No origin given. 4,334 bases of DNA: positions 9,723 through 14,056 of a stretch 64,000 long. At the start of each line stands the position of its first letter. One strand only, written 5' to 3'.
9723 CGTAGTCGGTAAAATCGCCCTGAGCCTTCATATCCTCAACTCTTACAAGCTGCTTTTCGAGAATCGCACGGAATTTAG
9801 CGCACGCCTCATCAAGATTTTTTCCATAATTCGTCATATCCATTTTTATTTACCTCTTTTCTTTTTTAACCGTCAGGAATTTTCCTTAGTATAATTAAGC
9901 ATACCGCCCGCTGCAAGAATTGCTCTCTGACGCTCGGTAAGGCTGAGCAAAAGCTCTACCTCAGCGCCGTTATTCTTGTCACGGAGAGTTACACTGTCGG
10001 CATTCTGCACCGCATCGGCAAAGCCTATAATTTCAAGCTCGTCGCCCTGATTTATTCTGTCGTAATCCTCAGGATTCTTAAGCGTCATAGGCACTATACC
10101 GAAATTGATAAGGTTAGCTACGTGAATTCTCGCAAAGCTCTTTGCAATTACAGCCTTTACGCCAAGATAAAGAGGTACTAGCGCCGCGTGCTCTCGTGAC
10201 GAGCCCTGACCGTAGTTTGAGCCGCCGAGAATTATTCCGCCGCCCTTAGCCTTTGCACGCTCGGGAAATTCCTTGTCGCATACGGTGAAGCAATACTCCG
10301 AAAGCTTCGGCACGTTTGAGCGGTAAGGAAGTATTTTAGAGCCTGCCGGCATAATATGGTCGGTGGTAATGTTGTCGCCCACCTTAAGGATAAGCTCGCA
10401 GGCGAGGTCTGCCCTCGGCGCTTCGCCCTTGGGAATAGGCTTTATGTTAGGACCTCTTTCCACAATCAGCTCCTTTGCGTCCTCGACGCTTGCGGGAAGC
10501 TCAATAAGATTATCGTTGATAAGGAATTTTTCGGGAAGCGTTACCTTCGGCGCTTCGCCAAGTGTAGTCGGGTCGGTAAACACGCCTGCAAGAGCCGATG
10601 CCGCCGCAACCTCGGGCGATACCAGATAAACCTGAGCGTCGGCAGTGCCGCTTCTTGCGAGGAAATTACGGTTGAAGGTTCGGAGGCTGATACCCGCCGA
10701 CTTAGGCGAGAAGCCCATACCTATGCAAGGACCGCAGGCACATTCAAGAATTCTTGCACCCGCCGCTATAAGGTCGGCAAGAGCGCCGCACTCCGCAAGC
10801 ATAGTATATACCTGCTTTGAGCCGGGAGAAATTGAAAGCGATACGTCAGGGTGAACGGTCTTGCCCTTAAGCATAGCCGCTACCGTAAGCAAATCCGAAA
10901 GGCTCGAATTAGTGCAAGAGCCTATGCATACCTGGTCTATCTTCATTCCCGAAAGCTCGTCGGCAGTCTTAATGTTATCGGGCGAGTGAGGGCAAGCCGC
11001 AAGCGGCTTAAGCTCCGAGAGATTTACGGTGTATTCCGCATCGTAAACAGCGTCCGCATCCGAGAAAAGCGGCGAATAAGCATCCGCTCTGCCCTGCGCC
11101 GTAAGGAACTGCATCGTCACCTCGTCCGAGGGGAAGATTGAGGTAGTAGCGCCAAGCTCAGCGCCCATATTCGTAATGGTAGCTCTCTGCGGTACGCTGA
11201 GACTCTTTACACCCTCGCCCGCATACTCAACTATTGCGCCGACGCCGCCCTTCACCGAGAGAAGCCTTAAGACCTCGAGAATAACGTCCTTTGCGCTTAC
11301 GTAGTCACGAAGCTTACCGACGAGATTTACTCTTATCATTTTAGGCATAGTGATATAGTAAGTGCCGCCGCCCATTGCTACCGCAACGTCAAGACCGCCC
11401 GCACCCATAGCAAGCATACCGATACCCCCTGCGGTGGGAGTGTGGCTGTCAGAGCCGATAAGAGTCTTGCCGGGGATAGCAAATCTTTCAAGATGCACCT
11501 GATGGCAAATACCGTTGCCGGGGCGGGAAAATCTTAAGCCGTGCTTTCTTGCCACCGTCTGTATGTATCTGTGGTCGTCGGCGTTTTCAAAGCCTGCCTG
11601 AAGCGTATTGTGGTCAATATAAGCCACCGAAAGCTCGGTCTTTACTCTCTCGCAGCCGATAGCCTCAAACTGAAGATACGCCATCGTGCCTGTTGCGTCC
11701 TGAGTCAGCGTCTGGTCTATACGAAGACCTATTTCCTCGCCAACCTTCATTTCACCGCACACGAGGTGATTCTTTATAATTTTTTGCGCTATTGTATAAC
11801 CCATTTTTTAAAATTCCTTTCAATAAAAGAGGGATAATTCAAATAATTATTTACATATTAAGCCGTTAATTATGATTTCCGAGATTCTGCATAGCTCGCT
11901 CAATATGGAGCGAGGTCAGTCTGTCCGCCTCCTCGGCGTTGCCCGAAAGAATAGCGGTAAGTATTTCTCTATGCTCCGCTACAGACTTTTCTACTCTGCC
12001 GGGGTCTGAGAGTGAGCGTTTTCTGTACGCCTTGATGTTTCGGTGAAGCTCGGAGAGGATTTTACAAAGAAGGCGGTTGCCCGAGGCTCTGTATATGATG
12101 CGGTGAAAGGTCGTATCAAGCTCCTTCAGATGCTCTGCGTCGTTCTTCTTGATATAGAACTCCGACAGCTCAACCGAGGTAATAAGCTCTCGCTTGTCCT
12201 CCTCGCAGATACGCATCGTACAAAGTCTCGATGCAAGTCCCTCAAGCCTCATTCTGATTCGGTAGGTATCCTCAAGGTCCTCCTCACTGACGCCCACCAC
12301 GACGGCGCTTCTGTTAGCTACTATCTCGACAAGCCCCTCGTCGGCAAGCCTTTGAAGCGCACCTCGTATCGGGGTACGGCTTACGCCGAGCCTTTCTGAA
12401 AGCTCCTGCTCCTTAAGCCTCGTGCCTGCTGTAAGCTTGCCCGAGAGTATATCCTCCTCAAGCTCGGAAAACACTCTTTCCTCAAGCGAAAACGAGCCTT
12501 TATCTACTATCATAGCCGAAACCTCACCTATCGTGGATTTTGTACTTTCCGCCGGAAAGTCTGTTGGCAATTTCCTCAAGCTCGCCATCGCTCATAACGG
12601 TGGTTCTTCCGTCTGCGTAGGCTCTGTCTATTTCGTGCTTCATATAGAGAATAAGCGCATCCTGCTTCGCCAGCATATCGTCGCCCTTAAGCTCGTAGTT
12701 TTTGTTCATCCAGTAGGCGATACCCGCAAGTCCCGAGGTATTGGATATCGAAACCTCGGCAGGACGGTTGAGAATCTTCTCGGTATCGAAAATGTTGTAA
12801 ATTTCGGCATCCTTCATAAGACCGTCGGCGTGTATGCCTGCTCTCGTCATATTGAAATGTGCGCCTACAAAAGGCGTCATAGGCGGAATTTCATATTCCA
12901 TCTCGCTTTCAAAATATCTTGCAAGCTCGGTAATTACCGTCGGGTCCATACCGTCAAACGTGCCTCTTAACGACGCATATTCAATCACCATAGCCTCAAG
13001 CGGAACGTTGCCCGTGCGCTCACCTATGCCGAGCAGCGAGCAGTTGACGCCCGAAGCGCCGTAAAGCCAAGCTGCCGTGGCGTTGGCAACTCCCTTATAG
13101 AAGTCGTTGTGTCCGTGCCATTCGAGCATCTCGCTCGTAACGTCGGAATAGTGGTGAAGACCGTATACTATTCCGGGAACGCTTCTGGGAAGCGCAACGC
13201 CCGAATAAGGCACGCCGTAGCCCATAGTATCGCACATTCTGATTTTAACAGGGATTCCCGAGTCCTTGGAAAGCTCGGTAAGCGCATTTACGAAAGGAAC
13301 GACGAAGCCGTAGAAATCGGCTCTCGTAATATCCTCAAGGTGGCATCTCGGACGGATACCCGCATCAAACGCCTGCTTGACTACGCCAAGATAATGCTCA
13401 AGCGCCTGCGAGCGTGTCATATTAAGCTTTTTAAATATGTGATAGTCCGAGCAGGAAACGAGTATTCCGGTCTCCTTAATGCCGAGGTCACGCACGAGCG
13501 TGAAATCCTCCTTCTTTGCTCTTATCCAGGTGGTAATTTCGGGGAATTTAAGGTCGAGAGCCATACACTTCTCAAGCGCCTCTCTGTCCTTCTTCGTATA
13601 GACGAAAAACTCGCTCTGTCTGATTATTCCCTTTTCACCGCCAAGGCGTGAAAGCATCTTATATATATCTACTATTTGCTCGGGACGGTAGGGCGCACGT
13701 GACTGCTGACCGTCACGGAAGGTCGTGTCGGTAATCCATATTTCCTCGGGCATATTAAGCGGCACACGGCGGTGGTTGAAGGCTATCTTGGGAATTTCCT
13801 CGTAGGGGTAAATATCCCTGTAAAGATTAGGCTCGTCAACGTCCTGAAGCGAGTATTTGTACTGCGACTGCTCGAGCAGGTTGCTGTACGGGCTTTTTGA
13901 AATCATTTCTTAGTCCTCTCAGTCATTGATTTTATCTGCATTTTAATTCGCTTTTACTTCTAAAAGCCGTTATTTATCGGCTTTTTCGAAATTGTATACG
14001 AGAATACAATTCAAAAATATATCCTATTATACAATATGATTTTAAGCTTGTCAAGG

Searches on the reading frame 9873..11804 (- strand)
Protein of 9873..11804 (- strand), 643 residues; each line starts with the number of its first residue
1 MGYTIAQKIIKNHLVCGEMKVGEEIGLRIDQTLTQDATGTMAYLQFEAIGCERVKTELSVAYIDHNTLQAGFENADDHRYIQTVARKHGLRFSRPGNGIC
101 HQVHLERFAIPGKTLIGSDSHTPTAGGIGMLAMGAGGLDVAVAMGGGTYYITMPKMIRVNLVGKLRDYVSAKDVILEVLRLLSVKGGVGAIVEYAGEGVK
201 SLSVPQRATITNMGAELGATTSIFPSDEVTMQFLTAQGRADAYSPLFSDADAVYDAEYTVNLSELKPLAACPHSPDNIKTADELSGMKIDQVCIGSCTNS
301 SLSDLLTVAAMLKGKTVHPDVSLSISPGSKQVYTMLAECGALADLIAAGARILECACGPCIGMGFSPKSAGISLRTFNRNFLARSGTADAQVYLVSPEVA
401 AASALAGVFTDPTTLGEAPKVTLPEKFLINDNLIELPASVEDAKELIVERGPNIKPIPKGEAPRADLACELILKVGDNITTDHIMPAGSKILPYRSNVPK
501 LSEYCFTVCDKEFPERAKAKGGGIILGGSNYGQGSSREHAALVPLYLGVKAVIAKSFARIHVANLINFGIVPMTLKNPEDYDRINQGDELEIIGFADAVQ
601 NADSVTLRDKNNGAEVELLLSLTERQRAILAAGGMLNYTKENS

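Call 86: search_protein_families(library=pfam, proteins=[window:9873-11804:-], max_evalue=0.00001)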
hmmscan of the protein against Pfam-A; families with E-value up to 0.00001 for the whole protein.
window:9873-11804:- (643 aa): 2 families
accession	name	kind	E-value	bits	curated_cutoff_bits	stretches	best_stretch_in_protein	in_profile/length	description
PF00330.25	Aconitase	-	4.6e-108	362.6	28.7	2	7-277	1-299/463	Aconitase family (aconitate hydratase)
PF00694.25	Aconitase_C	-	7.8e-21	75.2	22.8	1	523-577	76-130/131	Aconitase C-terminal domain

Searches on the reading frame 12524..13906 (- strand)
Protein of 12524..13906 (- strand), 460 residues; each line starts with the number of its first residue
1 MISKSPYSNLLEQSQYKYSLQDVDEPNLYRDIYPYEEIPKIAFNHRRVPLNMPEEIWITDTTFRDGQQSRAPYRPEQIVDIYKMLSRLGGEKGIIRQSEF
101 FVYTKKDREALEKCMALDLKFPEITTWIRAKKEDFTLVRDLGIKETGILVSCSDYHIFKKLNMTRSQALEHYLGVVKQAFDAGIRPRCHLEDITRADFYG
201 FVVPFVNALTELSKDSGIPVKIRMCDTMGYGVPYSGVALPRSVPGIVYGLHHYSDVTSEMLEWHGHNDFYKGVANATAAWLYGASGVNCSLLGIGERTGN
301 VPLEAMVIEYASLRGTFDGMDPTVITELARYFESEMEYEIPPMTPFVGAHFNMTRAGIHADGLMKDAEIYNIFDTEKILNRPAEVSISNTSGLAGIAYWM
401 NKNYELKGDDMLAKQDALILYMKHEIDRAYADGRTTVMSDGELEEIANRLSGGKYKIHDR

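Call 86: search_protein_families(library=pfam, proteins=[window:12524-13906:-], max_evalue=0.00001)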
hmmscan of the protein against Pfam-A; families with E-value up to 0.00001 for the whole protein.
window:12524-13906:- (460 aa): 1 family
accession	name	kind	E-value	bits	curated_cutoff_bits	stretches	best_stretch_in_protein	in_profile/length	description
PF00682.25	HMGL-like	-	1.4e-33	116.8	29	1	57-313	3-242/260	HMGL-like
